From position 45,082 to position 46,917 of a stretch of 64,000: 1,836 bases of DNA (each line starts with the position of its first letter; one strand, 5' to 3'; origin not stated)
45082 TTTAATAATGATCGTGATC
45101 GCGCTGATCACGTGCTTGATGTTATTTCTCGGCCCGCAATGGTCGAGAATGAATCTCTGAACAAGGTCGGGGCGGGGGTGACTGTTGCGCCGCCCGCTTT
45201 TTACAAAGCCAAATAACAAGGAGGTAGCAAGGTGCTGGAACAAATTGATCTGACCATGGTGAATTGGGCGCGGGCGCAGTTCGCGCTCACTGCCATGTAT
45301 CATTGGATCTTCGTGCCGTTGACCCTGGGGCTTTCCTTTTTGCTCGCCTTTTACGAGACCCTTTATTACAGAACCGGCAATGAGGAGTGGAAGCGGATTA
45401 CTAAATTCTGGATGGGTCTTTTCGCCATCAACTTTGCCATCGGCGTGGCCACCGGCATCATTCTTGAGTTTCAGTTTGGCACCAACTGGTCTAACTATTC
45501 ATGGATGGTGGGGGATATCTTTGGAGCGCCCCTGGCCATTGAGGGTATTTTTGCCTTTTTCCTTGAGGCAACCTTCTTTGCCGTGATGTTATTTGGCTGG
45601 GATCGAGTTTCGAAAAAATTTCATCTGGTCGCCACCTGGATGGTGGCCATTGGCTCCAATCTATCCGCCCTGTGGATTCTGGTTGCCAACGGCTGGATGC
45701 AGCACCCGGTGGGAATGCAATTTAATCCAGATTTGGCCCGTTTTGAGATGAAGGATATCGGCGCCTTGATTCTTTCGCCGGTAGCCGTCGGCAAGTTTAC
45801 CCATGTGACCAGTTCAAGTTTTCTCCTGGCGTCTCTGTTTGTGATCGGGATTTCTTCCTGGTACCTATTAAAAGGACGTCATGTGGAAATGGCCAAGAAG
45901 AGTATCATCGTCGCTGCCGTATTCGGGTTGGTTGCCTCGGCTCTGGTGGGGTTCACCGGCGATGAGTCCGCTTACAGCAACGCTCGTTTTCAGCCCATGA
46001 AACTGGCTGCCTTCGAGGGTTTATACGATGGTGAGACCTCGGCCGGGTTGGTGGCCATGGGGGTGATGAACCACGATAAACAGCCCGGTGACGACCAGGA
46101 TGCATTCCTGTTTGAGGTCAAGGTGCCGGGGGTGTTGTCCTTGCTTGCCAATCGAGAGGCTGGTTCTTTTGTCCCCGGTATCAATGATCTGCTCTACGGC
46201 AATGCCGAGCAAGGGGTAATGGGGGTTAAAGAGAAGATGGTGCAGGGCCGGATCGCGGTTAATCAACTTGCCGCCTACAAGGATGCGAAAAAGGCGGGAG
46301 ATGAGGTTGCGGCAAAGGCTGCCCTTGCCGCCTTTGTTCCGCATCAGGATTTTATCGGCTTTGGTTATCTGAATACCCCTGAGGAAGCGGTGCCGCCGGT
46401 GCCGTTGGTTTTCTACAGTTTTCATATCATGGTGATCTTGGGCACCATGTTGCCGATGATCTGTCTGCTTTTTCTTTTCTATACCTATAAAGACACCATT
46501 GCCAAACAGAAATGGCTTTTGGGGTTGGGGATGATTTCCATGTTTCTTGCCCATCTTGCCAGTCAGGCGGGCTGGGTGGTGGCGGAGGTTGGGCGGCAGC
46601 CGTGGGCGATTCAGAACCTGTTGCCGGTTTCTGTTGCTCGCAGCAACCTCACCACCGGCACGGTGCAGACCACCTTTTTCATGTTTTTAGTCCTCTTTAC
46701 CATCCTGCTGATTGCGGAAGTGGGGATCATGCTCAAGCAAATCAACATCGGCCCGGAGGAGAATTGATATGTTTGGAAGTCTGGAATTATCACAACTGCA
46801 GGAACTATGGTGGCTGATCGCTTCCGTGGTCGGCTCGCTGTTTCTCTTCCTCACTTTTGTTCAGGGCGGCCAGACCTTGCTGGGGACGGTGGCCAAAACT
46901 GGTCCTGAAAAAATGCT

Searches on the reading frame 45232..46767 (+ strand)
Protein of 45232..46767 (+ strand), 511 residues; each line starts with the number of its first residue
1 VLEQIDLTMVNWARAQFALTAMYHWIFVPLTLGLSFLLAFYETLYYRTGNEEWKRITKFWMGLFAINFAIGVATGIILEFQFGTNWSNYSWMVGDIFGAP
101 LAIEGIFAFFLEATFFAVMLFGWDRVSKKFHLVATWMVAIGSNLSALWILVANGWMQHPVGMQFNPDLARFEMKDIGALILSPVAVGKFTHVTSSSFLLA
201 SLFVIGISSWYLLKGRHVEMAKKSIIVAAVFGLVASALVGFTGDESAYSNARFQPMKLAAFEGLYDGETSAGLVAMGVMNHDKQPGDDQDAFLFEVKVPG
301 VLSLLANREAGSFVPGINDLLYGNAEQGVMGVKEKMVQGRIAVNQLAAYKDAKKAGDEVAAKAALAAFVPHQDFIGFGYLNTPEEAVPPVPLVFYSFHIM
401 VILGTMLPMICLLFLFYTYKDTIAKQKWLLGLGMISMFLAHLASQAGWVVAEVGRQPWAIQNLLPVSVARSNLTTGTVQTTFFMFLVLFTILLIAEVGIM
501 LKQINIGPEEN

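Call 74: search_protein_families(library=ncbifam, proteins=[window:45232-46767:+], max_evalue=1e-10)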
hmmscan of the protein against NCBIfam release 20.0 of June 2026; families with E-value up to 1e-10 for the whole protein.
window:45232-46767:+ (511 aa): 2 families
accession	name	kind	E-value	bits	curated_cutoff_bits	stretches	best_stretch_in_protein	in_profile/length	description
NF011677.0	PRK15097.1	equivalog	1e-133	446.9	968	1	8-508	3-501/522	cytochrome ubiquinol oxidase subunit I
NF011609.0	PRK15035.1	equivalog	8.6e-130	434.1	1025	1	9-509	4-502/514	cytochrome bd-II oxidase subunit 1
